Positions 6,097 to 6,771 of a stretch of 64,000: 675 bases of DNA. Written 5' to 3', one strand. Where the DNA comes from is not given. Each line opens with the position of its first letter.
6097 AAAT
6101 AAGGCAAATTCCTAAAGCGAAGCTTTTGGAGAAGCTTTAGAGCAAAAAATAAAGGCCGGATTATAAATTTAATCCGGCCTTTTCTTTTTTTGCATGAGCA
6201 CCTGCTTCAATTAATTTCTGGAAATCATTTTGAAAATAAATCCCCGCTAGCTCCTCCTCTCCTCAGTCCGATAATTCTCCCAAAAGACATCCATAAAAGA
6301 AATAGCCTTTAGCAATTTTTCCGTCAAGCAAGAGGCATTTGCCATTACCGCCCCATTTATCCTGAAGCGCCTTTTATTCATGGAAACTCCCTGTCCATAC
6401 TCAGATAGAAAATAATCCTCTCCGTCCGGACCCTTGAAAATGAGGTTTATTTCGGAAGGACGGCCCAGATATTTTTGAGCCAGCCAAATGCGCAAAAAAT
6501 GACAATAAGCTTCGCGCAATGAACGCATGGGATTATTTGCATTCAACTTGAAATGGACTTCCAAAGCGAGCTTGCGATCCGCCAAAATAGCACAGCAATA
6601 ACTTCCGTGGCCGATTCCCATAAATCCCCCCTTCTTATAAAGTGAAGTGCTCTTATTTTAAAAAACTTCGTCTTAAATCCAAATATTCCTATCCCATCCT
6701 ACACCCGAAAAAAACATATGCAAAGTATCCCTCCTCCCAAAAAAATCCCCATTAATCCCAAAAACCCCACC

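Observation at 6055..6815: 47-bp direct repeats with GCGAAGC mini-hairpins bracketing a single SD-supported gene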

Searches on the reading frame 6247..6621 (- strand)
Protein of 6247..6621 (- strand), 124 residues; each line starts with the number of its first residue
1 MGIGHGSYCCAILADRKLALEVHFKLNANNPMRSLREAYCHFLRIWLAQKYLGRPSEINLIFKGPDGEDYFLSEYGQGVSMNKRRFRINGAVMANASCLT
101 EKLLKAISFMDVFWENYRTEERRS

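Call 8: search_protein_families(library=pfam, proteins=[window:6247-6621:-], max_evalue=1)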
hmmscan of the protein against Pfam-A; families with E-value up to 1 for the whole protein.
window:6247-6621:- (124 aa): 0 families

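Call 12: find_encoding_contigs(protein=window:6247-6621:-, flank=10000, max_places=10)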
Protein window:6247-6621:- (124 aa): 3 contigs read that carry it; 2 places shown.
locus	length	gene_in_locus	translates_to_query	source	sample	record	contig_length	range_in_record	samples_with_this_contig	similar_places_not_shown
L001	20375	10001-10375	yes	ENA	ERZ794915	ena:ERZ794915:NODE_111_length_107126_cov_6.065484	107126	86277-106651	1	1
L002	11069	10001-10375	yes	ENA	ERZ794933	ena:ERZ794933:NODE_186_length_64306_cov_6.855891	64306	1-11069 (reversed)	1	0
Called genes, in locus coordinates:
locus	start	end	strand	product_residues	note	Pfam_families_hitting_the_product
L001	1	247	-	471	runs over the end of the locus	PF00772:DnaB, PF13481:AAA_25, PF03796:DnaB_C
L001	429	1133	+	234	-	-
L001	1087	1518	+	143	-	-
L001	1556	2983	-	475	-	PF00133:tRNA-synt_1 (faint), PF01406:tRNA-synt_1e, PF01921:tRNA-synt_1f (faint), PF09334:tRNA-synt_1g, PF23493:CysS_C (faint), PF09334:tRNA-synt_1g (weak), PF09190:DALR_2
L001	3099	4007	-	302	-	PF01544:CorA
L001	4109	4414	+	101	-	PF01809:YidD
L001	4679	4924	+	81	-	-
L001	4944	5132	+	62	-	-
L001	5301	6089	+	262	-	PF08220:HTH_DeoR (faint), PF01628:HrcA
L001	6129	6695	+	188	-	PF01025:GrpE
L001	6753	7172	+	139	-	PF00011:HSP20, PF17886:ArsA_HSP20 (weak)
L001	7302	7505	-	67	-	-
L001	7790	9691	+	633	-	PF00012:HSP70, PF06723:MreB_Mbl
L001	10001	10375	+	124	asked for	-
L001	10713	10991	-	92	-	-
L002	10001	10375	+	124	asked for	-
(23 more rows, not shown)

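Call 13: find_homologous_proteins(query=window:6247-6621:-, max_evalue=0.01)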
Query window:6247-6621:- (124 aa): 1 proteins with E <= 0.01 among 3 candidates.
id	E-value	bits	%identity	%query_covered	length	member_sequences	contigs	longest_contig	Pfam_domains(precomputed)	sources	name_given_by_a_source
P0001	1.4e-79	282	100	100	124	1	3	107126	-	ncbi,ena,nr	ncbi:MAG TPA: hypothetical protein PKA31_00050 [Candidatus Moranbacteria bacterium]|nr:hypothetical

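Call 20: search_protein_families(library=phrogs, proteins=[window:6247-6621:-], max_evalue=0.1)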
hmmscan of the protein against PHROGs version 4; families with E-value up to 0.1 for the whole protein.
window:6247-6621:- (124 aa): 0 families

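Call 21: search_protein_families(library=padloc, proteins=[window:6247-6621:-], max_evalue=0.1)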
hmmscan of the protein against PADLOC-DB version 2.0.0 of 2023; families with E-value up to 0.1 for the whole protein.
window:6247-6621:- (124 aa): 0 families

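Call 22: search_protein_families(library=ncbifam, proteins=[window:6247-6621:-], max_evalue=0.1)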
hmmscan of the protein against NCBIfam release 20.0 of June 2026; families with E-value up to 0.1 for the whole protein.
window:6247-6621:- (124 aa): 0 families

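Call 29: search_protein_representatives(protein=window:6247-6621:-)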
Query: 124 residues. Proteins with E-value up to 0.001 (for the whole library): 3; up to 1e-10: 1; up to 1e-30: 1. The best 3 are listed.
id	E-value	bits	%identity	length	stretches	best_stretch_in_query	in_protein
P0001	4.4e-80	282.1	100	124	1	1-124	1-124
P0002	3.7e-08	49.8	32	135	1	14-119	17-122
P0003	3.3e-05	40.2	29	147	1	13-119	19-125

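Call 30: predict_structure(protein=window:6247-6621:-)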
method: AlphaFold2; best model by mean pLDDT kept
length: 124 residues; sequences in the alignment: 1
mean_pLDDT: 49.9   pTM: 0.40
mean pLDDT of the five models: 49.9, 48.7, 46.7, 45.6, 41.1
residues with pLDDT >= 90: 0; 70-90: 0; 50-70: 77; < 50: 47
segments of 3 or more residues with pLDDT < 50: 1-7, 72-104
pLDDT, mean of each block of 10 residues (from residue 1): 41 52 58 61 65 60 53 40 33 34 49 53 48
secondary structure, 60 per line:
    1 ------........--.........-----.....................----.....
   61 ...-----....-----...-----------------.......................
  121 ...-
elements in order: E7-14 E17-25 H31-51 E56-63 E69-72 E78-80 H98-123

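Call 33: find_encoding_contigs(protein=P0002, flank=10000)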
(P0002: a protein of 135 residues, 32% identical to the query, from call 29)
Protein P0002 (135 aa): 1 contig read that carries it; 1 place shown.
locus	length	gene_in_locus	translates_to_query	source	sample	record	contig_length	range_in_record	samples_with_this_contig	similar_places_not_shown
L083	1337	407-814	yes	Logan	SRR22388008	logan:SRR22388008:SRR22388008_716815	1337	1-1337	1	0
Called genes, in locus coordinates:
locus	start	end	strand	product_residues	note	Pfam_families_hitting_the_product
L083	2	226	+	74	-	?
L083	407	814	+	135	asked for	-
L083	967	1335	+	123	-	?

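Call 34: find_encoding_contigs(protein=P0003, flank=10000)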
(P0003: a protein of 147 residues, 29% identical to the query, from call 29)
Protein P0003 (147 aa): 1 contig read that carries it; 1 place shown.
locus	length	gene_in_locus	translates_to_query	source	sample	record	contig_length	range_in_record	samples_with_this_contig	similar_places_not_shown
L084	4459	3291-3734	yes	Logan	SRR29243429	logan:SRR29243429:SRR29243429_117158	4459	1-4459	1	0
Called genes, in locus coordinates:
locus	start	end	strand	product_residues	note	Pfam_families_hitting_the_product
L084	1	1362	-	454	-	?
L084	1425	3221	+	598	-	PF13231:PMT_2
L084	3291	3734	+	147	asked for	-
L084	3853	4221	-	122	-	-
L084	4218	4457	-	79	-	?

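Call 51: find_homologous_proteins(query=A1, max_evalue=0.01)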
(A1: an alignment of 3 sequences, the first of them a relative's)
Query A1 (3 sequences) (124 aa, profile of the alignment): 4 proteins with E <= 0.01 among 210 candidates.
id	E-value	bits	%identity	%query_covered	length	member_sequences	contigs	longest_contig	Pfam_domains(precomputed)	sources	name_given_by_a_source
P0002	3.3e-62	226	31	92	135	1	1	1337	-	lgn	-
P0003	3.8e-62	226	29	85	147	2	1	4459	-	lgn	-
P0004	2.5e-56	207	29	90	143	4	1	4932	-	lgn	-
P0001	1.5e-55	204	100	100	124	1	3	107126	-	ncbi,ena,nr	ncbi:MAG TPA: hypothetical protein PKA31_00050 [Candidatus Moranbacteria bacterium]|nr:hypothetical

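Call 52: search_solved_structures(query=A1, max_evalue=10)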
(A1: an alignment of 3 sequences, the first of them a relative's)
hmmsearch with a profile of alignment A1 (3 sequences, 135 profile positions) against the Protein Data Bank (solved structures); distinct sequences matched with E-value up to 10: 1.
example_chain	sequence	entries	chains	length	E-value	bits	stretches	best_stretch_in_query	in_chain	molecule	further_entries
3l92_A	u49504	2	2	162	0.72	12.8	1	24-79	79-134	Phosphopantetheine adenylyltransferase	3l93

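Call 53: search_protein_families(library=pfam, alignment_id=A1, max_evalue=1)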
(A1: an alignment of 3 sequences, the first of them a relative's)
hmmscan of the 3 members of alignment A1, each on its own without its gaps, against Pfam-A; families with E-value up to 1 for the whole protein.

A. member 1, P0001 (124 aa): 0 families

B. families by the number of members that match (of 3 scanned): 3 families
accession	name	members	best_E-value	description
PF13899.12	Thioredoxin_7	1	0.036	Thioredoxin-like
PF08048.17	RepA1_leader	1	0.17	Tap RepA1 leader peptide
PF12224.13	Amidoligase_2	1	0.19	Putative amidoligase enzyme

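Call 54: find_encoding_contigs(protein=P0004, flank=10000)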
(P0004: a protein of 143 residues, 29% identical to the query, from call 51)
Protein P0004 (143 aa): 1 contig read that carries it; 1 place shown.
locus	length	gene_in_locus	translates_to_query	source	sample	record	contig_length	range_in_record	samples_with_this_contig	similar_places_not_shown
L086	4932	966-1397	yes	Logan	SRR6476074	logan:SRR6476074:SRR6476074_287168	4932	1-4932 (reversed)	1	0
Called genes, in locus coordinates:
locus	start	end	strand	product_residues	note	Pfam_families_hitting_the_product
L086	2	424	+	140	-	?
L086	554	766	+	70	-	PF11950:DUF3467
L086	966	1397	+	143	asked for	-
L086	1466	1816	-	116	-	-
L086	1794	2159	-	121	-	-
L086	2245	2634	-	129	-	PF00072:Response_reg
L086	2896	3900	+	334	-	PF00534:Glycos_transf_1, PF13692:Glyco_trans_1_4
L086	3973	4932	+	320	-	?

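Call 61: predict_structure(alignment_id=A2)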
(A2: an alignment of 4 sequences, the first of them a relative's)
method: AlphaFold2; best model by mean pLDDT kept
length: 124 residues; sequences in the alignment: 4
mean_pLDDT: 65.1   pTM: 0.55
mean pLDDT of the five models: 65.1, 64.8, 63.0, 42.2, 41.8
residues with pLDDT >= 90: 0; 70-90: 47; 50-70: 62; < 50: 15
segments of 3 or more residues with pLDDT < 50: 1-6, 75-83
pLDDT, mean of each block of 10 residues (from residue 1): 43 71 75 74 77 73 67 49 55 66 65 67 61
secondary structure, 60 per line:
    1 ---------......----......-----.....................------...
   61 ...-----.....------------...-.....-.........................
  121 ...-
elements in order: E10-15 E20-25 H31-51 E58-63 E69-73 E86-88 H90-94 H96-123

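Call 73: find_related_loci(query=A2, collection=metagenome_contigs, flank=8000)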
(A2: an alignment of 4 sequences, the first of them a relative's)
Query A2 (124 aa) in metagenome_contigs; peptide patterns used: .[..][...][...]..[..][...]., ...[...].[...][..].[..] (x = any residue, [..] = any of these).
268 stretches matched a pattern, but none encodes a relative of the query by tblastn (E <= 1e-3).

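Call 74: find_related_loci(query=A2, collection=viral_contigs, flank=8000)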
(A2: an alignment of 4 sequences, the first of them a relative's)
Query A2 (124 aa) in viral_contigs; peptide patterns used: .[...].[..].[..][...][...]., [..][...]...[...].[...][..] (x = any residue, [..] = any of these).
75 stretches matched a pattern, but none encodes a relative of the query by tblastn (E <= 1e-3).

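Call 93: find_homologous_proteins(query=A3, max_evalue=0.01)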
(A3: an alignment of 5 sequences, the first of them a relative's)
Query A3 (5 sequences) (124 aa, profile of the alignment): 7 proteins with E <= 0.01 among 592 candidates.
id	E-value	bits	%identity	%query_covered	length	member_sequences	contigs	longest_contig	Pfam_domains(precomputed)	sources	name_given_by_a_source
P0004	7.5e-65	235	29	90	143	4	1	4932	-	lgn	-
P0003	1.8e-63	230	29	85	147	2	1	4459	-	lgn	-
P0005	1.7e-54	201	29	82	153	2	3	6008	-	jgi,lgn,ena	-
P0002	1.1e-50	189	31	92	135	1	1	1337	-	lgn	-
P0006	3.2e-45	171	33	88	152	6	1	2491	-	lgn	-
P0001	5.5e-45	170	100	100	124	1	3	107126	-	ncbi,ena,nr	ncbi:MAG TPA: hypothetical protein PKA31_00050 [Candidatus Moranbacteria bacterium]|nr:hypothetical 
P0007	1.1e-22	98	32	45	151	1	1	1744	-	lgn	-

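Call 94: find_encoding_contigs(protein=P0005, flank=6000, max_places=4)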
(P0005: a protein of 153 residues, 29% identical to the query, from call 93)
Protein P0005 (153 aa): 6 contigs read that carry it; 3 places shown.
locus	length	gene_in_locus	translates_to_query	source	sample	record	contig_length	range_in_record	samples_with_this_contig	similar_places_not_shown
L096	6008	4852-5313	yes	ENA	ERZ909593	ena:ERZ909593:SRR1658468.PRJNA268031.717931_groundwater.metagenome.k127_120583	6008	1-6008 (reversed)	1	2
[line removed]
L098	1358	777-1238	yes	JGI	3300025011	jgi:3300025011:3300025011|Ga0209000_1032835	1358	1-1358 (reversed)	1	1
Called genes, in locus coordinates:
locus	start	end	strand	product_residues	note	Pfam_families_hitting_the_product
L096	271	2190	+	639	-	PF00012:HSP70, PF06723:MreB_Mbl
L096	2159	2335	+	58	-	-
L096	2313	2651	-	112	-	-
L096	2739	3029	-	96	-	-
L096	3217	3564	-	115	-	-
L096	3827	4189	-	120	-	-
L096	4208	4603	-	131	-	-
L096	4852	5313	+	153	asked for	-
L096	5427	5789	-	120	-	-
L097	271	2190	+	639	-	PF00012:HSP70, PF06723:MreB_Mbl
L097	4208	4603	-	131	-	-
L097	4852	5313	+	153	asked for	-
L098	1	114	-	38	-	?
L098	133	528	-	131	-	-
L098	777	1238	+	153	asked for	-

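Call 95: find_encoding_contigs(protein=P0006, flank=6000, max_places=4)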
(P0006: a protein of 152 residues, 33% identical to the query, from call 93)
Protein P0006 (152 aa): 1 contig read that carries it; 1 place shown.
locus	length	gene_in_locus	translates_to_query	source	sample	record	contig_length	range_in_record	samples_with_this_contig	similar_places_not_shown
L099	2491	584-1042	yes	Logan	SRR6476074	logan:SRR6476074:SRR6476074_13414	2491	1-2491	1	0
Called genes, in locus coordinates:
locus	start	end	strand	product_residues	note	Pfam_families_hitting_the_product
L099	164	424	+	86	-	-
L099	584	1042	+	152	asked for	-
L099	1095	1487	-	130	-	-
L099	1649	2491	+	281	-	?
